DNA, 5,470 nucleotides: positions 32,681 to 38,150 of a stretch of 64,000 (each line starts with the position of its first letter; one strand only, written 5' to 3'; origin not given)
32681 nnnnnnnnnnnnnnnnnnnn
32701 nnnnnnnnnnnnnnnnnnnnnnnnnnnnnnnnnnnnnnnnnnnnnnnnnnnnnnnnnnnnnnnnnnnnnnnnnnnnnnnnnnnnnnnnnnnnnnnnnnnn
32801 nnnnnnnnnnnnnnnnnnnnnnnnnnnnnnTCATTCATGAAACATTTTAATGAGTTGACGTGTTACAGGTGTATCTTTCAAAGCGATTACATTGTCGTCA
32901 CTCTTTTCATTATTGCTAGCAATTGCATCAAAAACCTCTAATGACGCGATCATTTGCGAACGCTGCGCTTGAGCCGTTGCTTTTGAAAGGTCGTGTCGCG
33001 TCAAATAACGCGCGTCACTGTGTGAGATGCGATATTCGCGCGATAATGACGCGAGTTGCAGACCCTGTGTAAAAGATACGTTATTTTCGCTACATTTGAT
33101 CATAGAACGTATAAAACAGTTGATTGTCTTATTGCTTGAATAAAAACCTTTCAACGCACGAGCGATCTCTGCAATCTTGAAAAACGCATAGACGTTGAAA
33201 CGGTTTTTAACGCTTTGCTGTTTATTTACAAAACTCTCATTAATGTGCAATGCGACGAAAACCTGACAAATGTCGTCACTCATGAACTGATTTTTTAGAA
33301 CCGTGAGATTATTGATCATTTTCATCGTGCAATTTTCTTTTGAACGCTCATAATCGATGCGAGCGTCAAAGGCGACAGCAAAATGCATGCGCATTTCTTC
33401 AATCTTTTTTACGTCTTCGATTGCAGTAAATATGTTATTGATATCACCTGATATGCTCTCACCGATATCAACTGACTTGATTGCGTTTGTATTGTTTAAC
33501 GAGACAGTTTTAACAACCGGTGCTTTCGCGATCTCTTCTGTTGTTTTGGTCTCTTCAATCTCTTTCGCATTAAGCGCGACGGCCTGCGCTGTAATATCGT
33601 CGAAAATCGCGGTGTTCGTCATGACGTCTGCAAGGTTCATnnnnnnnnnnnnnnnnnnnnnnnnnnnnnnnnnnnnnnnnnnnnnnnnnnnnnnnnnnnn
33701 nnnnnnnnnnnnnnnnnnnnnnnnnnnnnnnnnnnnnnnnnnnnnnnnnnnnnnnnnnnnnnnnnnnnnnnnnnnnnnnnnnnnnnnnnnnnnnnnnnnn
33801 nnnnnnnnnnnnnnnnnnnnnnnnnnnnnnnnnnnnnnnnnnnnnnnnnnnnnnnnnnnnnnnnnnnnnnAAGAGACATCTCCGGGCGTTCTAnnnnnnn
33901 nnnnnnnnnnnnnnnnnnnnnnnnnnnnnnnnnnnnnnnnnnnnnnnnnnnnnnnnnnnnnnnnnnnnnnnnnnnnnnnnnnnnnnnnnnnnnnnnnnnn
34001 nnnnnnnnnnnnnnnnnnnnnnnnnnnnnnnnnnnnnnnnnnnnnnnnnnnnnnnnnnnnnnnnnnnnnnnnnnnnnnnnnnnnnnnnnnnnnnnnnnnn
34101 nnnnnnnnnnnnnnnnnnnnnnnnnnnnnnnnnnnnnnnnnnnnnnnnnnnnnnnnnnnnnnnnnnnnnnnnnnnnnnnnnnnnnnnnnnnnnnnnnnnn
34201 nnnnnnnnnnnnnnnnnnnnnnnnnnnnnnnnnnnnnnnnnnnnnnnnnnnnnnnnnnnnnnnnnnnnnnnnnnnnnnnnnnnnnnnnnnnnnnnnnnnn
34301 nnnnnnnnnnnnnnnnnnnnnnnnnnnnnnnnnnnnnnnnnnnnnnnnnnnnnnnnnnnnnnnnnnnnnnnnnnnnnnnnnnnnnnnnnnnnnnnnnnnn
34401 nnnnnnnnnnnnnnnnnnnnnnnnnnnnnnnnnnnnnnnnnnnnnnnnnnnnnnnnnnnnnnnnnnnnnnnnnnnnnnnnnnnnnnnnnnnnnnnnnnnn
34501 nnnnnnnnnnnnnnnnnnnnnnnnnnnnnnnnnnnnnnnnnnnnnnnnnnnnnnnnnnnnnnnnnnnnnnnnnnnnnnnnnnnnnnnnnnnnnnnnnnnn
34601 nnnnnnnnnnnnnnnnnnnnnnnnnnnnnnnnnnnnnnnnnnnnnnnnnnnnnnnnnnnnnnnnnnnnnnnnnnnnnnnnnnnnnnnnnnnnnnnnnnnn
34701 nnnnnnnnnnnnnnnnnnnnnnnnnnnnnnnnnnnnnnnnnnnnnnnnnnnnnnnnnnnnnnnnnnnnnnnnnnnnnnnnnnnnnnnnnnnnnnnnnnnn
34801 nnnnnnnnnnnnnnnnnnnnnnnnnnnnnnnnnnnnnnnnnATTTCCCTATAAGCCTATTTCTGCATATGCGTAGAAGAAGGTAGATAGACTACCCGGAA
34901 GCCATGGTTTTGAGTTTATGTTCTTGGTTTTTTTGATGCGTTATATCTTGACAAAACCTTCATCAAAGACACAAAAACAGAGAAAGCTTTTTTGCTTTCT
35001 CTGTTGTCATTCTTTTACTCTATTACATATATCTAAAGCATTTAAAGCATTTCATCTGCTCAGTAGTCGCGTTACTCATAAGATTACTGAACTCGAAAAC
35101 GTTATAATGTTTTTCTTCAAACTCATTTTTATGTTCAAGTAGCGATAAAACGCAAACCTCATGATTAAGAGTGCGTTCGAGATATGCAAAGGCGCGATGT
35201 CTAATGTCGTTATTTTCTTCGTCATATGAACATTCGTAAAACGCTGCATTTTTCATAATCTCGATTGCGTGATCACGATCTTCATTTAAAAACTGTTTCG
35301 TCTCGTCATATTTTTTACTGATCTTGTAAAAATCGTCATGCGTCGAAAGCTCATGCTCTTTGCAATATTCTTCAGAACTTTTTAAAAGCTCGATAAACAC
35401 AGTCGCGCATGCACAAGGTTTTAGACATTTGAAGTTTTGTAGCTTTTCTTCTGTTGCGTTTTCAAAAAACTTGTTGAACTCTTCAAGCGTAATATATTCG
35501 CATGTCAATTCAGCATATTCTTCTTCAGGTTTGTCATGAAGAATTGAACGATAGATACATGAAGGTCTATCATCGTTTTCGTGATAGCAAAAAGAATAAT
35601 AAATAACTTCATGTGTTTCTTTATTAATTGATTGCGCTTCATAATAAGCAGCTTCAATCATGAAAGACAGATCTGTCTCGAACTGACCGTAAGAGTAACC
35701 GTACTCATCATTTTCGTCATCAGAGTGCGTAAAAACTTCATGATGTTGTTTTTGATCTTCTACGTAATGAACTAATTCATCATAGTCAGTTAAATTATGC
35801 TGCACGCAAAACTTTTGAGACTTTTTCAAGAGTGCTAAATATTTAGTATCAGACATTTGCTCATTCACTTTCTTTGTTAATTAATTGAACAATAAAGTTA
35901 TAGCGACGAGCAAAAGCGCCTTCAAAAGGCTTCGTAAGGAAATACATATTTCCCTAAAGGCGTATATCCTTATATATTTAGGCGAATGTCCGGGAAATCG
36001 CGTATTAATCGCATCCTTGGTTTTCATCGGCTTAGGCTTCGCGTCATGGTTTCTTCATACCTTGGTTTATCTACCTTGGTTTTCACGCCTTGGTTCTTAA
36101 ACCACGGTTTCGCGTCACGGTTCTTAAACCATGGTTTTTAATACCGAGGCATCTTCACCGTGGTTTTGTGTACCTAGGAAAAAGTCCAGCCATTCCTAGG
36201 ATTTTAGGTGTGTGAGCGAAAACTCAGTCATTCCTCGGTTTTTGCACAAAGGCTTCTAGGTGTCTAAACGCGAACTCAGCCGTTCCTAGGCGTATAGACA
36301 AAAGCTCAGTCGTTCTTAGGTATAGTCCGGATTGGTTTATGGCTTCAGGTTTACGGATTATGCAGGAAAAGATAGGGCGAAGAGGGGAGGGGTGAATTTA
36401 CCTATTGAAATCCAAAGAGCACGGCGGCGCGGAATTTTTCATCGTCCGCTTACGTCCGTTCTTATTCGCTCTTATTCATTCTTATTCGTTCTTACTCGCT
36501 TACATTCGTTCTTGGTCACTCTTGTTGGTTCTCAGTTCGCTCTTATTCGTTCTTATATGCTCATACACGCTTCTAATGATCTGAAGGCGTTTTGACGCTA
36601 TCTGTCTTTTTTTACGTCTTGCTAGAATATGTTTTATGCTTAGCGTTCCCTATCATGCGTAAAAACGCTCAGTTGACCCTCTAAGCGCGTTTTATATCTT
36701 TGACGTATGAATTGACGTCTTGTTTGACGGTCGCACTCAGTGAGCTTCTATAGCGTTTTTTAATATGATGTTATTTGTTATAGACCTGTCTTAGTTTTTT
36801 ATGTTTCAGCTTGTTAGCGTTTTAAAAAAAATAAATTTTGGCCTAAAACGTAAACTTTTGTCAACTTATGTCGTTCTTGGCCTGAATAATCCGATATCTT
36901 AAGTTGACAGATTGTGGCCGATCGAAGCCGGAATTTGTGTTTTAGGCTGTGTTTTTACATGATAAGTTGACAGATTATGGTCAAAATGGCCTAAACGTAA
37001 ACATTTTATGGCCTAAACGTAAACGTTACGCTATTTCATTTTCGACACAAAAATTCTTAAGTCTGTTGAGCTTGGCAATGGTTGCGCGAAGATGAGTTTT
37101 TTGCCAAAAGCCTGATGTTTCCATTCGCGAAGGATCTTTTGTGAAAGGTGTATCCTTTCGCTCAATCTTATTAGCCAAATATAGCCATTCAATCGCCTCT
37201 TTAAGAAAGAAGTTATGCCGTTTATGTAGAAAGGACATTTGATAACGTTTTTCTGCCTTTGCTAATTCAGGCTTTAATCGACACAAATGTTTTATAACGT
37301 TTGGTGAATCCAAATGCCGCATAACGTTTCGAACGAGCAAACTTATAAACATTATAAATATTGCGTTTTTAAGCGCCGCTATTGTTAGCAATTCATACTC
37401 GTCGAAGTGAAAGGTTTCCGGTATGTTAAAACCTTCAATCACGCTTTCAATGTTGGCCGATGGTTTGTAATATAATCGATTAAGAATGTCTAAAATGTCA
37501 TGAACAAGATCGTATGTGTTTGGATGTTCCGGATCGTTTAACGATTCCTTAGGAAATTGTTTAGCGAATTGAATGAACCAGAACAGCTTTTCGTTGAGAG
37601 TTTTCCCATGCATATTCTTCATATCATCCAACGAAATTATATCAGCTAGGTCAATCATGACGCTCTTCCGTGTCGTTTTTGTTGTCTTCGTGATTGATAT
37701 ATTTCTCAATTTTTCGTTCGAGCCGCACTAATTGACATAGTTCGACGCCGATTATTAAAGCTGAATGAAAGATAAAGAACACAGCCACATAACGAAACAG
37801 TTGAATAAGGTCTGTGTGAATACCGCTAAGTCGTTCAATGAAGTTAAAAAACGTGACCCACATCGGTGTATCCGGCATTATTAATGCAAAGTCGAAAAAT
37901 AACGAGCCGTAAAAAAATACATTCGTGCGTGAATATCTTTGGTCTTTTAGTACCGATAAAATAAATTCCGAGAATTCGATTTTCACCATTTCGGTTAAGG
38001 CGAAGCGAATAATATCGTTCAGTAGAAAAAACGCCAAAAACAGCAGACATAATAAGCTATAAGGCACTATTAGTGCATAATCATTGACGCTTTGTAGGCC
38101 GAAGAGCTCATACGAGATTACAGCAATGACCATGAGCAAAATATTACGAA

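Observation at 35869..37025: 1.15-kb repeat-dense non-coding island with four unrelated repeat families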

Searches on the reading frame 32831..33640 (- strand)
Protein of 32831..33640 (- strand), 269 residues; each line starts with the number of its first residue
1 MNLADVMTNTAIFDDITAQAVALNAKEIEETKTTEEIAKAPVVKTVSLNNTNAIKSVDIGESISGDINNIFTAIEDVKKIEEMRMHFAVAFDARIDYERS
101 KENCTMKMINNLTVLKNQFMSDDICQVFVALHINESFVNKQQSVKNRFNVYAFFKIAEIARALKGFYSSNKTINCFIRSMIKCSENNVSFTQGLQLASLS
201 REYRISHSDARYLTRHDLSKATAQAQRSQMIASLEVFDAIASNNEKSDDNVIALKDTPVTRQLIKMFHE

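Call 10: search_protein_families(library=pfam, proteins=[window:32831-33640:-], max_evalue=0.01)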
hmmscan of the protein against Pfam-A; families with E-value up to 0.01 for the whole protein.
window:32831-33640:- (269 aa): 0 families

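Call 11: search_protein_families(library=phrogs, proteins=[window:32831-33640:-], max_evalue=0.001)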
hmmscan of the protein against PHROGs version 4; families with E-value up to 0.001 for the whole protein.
window:32831-33640:- (269 aa): 0 families

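Call 79: search_protein_families(library=pfam, proteins=[window:32831-33640:-], max_evalue=0.1)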
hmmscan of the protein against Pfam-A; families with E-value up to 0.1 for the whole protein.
window:32831-33640:- (269 aa): 3 families
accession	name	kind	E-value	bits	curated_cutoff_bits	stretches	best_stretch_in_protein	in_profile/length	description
PF16749.10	Arteri_nsp7a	-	0.025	15.2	27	1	208-259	43-93/130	Arterivirus nonstructural protein 7 alpha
PF21921.2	Ski7_2nd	-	0.045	14.1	27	0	120-145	74-99/105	Ski7 domain II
PF07615.16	Ykof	-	0.056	14.4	21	0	54-91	34-72/81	YKOF-related Family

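Call 105: find_homologous_proteins(query=window:32831-33640:-, max_evalue=0.001)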
Query window:32831-33640:- (269 aa): 3 proteins with E <= 0.001 among 913 candidates.
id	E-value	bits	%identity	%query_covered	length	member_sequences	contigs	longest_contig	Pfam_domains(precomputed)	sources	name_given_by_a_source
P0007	8.7e-155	531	93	100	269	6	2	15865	-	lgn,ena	-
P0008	5.3e-140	483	86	99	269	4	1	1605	-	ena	-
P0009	2.8e-132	457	81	99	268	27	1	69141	-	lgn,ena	-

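Call 108: search_solved_structures(query=A3, max_evalue=10)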
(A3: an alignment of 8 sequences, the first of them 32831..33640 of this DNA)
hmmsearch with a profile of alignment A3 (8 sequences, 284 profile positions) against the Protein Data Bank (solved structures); distinct sequences matched with E-value up to 10: 0.

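Call 118: predict_structure(alignment_id=A4)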
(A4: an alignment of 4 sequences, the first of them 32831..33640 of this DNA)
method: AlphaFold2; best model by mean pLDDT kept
length: 269 residues; sequences in the alignment: 4
mean_pLDDT: 33.7   pTM: 0.30
mean pLDDT of the five models: 33.7, 33.0, 30.1, 29.8, 28.8
residues with pLDDT >= 90: 0; 70-90: 0; 50-70: 0; < 50: 269
segments of 3 or more residues with pLDDT < 50: 1-269
pLDDT, mean of each block of 10 residues (from residue 1): 26 30 29 27 21 22 29 35 39 33 41 44 36 30 32 47 38 42 38 35 33 34 36 39 31 31 33
secondary structure, 60 per line:
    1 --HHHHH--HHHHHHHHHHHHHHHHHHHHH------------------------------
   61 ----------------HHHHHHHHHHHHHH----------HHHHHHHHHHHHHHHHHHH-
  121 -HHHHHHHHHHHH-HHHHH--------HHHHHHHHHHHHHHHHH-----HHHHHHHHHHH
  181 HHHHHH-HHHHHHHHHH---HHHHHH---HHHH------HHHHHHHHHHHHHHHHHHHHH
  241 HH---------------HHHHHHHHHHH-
elements in order: H3-7 H10-30 H77-90 H101-119 H122-133 H135-139 H148-164 H170-186 H188-197 H201-206 H210-213 H220-242 H258-268

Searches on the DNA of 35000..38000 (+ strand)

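Call 4: search_dna_similar(query=window:35000-38000:+, collection=plasmids, mode=near)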
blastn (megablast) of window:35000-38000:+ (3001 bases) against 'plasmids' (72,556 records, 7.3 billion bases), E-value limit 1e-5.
No match.

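Call 5: search_dna_similar(query=window:35000-38000:+, collection=phages, mode=near)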
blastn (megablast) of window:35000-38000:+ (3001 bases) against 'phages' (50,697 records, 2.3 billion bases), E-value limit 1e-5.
No match.

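Call 16: search_dna_similar(query=window:35869-37025:+, collection=phages, mode=distant, max_evalue=0.01)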
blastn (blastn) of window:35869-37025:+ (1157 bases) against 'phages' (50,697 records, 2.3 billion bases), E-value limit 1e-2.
No match.

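Call 64: search_rna_families(source=window, start=35700, end=37200, threshold=evalue, max_evalue=1)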
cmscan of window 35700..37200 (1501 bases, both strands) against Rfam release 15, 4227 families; matches with E-value up to 1: 0.
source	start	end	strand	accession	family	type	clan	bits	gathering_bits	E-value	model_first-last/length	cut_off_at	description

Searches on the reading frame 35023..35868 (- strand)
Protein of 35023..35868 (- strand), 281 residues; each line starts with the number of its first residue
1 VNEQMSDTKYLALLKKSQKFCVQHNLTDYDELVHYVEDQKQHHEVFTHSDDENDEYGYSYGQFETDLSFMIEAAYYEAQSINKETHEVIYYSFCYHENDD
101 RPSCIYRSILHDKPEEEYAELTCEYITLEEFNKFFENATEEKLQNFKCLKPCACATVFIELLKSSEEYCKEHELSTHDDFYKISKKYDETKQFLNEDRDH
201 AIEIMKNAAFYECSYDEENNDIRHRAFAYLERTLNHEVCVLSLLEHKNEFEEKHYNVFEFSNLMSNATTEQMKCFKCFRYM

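Call 10: search_protein_families(library=pfam, proteins=[window:35023-35868:-], max_evalue=0.01)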
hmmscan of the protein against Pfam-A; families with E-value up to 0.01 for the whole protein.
window:35023-35868:- (281 aa): 0 families

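Call 11: search_protein_families(library=phrogs, proteins=[window:35023-35868:-], max_evalue=0.001)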
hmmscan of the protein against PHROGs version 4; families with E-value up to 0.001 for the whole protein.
window:35023-35868:- (281 aa): 0 families

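Call 17: find_related_loci(query=window:35023-35868:-, collection=viral_contigs, flank=6000)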
Query window:35023-35868:- (281 aa) in viral_contigs; peptide patterns used: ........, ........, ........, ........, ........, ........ (x = any residue, [..] = any of these).
21 stretches matched a pattern, but none encodes a relative of the query by tblastn (E <= 1e-3).

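Call 19: find_encoding_contigs(protein=window:35023-35856:-, flank=10000)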
Protein window:35023-35856:- (277 aa): 7 contigs read that carry it; 4 places shown.
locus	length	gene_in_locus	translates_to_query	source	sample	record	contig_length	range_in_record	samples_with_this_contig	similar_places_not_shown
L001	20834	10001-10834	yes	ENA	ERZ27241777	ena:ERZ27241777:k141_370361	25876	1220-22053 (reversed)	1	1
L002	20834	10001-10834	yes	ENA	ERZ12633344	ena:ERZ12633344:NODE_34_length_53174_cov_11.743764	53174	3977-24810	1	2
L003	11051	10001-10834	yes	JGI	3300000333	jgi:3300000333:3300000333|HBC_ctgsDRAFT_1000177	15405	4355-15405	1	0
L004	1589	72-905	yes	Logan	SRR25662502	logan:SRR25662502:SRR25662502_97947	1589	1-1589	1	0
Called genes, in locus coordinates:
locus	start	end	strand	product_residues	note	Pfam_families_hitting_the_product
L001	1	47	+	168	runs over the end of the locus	-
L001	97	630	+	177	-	-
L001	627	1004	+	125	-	-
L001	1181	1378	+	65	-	-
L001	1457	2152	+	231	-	-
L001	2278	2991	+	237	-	PF13560:HTH_31 (weak)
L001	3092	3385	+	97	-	-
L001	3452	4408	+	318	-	-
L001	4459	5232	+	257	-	-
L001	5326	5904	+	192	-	-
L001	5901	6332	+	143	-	-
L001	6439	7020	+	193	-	-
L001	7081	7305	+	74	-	-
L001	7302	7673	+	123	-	-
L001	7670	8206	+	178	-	-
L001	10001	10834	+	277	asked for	-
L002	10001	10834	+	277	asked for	-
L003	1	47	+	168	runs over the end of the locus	-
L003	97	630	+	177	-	-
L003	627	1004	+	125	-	-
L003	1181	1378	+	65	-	-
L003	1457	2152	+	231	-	-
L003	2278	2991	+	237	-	PF13560:HTH_31 (weak)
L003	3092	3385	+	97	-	-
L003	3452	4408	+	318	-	-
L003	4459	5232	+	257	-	-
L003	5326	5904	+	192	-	-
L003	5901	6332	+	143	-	-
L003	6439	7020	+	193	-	-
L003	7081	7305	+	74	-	-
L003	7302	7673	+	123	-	-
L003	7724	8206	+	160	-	-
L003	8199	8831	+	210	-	-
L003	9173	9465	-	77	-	-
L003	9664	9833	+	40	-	-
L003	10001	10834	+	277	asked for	-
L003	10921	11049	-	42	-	?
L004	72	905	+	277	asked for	-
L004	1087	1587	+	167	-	?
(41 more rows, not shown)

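Call 23: find_homologous_proteins(query=window:35023-35856:-, max_evalue=0.001)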
Query window:35023-35856:- (277 aa): 4 proteins with E <= 0.001 among 381 candidates.
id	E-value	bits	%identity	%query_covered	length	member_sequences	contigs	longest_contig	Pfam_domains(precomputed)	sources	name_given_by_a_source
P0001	5.4e-166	569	91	100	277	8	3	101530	-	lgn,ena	-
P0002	2.7e-129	449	77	99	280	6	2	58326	-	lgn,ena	-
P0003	4.6e-56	208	45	98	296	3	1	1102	-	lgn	-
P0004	1.5e-48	184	40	99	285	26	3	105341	-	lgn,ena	-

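Call 24: find_encoding_contigs(protein=P0001, flank=10000, max_places=3)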
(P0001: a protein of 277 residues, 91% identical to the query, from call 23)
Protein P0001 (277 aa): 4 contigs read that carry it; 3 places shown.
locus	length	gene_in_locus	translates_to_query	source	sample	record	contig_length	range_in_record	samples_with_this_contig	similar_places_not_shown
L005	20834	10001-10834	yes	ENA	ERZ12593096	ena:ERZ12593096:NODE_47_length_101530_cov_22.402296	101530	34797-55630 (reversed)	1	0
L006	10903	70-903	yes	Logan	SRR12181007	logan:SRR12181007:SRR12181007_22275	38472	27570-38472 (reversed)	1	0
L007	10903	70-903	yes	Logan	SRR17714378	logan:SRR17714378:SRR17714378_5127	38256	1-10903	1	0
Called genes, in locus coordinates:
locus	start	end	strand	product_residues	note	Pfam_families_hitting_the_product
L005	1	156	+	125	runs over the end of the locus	-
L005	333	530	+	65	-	-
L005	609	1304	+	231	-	-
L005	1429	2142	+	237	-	PF13560:HTH_31 (weak)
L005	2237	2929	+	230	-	-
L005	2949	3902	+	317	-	-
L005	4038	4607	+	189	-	-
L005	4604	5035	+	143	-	-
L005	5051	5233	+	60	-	-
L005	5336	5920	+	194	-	-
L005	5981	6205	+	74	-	-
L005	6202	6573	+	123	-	-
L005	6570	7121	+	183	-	-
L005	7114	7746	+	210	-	-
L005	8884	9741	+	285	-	-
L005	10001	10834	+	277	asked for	-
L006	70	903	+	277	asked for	-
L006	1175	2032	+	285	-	-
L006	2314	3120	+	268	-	-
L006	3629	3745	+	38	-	-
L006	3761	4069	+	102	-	-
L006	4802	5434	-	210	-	-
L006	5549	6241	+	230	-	-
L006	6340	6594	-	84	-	-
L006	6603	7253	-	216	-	PF01656:CbiA (weak), PF13614:AAA_31 (faint)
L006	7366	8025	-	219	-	-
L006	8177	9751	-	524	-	PF00270:DEAD (faint), PF04851:ResIII, PF00271:Helicase_C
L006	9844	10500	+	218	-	PF02195:ParB_N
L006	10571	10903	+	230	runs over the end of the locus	PF02195:ParB_N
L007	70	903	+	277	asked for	-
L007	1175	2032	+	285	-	-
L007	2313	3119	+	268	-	-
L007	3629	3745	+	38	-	-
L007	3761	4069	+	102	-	-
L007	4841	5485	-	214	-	-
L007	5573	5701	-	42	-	-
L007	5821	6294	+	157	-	-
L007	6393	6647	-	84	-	-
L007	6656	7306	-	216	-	PF01656:CbiA (weak), PF13614:AAA_31 (faint)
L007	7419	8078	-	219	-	-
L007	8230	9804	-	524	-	PF00270:DEAD (faint), PF04851:ResIII, PF00271:Helicase_C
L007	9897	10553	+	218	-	PF02195:ParB_N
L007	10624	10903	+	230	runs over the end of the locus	PF02195:ParB_N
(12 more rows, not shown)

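Call 25: find_encoding_contigs(protein=P0002, flank=10000, max_places=3)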
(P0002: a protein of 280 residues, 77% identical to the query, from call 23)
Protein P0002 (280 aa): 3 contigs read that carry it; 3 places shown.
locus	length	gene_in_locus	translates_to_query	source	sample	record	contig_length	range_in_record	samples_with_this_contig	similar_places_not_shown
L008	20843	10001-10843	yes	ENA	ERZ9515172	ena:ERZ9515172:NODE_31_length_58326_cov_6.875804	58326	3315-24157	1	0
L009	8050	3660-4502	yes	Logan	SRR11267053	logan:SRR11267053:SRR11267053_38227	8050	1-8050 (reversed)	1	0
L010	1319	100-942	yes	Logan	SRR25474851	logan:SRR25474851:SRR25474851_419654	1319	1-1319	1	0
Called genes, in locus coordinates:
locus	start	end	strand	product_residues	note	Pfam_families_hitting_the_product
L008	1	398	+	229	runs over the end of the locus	PF12083:DUF3560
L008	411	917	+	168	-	-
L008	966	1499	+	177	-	-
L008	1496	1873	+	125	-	-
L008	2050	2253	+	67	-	-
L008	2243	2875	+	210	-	-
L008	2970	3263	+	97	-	-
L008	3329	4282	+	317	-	-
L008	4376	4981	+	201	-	-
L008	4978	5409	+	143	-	-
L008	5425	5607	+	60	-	-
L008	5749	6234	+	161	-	-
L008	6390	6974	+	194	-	-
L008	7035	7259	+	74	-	-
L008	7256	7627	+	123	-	-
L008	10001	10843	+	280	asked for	-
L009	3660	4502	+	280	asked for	-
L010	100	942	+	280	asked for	-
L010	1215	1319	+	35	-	?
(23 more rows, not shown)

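Call 26: find_encoding_contigs(protein=P0004, flank=10000, max_places=3)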
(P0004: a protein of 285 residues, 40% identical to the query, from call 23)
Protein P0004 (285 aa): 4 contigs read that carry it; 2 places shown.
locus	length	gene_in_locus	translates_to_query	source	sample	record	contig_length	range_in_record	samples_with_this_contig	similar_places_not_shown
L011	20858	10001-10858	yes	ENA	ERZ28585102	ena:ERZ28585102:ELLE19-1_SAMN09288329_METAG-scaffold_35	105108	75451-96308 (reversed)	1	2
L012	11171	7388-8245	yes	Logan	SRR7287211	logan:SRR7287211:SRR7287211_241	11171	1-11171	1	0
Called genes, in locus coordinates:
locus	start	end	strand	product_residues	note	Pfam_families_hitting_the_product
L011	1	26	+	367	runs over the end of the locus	-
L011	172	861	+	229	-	-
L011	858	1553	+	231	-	PF13560:HTH_31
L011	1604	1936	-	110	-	-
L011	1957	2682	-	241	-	-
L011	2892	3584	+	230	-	-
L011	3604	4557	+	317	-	-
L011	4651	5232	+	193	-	-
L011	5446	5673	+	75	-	-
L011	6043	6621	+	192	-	-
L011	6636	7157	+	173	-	-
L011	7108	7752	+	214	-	-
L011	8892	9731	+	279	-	-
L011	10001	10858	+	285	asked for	-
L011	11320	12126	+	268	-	-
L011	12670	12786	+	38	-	-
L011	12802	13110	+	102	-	-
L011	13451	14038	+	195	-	-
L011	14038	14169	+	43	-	-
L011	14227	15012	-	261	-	-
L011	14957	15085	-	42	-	-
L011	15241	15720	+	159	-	-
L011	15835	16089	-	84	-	-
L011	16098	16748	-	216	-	PF01656:CbiA (weak), PF13614:AAA_31 (faint)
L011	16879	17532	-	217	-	PF13238:AAA_18 (faint)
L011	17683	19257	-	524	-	PF00270:DEAD (faint), PF04851:ResIII, PF00271:Helicase_C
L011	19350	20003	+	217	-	PF02195:ParB_N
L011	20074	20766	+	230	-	PF02195:ParB_N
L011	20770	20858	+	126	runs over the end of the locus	-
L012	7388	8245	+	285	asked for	-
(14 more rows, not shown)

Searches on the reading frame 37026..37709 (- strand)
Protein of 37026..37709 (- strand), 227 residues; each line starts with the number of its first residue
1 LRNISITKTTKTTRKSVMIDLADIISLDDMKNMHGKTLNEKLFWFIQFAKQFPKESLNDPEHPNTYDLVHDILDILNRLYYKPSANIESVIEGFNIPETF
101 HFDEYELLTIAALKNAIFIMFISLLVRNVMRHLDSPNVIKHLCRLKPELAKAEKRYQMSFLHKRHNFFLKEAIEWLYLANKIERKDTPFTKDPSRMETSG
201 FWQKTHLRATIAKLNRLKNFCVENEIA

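Call 10: search_protein_families(library=pfam, proteins=[window:37026-37709:-], max_evalue=0.01)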
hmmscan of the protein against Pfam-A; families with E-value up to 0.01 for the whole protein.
window:37026-37709:- (227 aa): 0 families

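Call 11: search_protein_families(library=phrogs, proteins=[window:37026-37709:-], max_evalue=0.001)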
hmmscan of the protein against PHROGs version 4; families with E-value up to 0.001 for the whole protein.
window:37026-37709:- (227 aa): 0 families

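Call 18: find_related_loci(query=window:37026-37709:-, collection=viral_contigs, flank=6000)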
Query window:37026-37709:- (227 aa) in viral_contigs; peptide patterns used: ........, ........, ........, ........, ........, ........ (x = any residue, [..] = any of these).
5 stretches matched a pattern, but none encodes a relative of the query by tblastn (E <= 1e-3).

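Call 34: find_homologous_proteins(query=window:37026-37658:-, max_evalue=0.001)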
Query window:37026-37658:- (210 aa): 2 proteins with E <= 0.001 among 182 candidates.
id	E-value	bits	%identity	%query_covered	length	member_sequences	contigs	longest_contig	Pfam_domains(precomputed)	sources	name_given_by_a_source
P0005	5.4e-126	436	91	100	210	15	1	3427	-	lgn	-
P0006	4.3e-52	195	47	100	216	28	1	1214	-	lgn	-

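Call 109: search_solved_structures(query=window:37026-37658:-, max_evalue=10)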
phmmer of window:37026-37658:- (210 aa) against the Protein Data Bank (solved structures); distinct sequences matched with E-value up to 10: 0.

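Call 119: predict_structure(alignment_id=A5)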
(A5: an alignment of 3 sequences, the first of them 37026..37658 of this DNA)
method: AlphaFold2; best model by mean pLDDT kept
length: 210 residues; sequences in the alignment: 3
mean_pLDDT: 54.5   pTM: 0.52
mean pLDDT of the five models: 54.5, 52.9, 51.5, 51.3, 51.2
residues with pLDDT >= 90: 0; 70-90: 41; 50-70: 80; < 50: 89
segments of 3 or more residues with pLDDT < 50: 1-27, 44-48, 57-86, 169-185
pLDDT, mean of each block of 10 residues (from residue 1): 29 41 46 51 50 50 37 26 39 59 65 69 66 76 81 71 54 43 52 69 71
secondary structure, 60 per line:
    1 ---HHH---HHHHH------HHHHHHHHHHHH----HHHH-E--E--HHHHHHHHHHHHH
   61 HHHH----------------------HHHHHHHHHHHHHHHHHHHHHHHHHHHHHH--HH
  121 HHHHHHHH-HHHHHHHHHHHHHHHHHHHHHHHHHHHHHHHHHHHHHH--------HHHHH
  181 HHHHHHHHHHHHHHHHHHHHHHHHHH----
elements in order: H10-14 H21-32 H37-40 H48-64 H87-116 H119-128 H130-167 H176-206
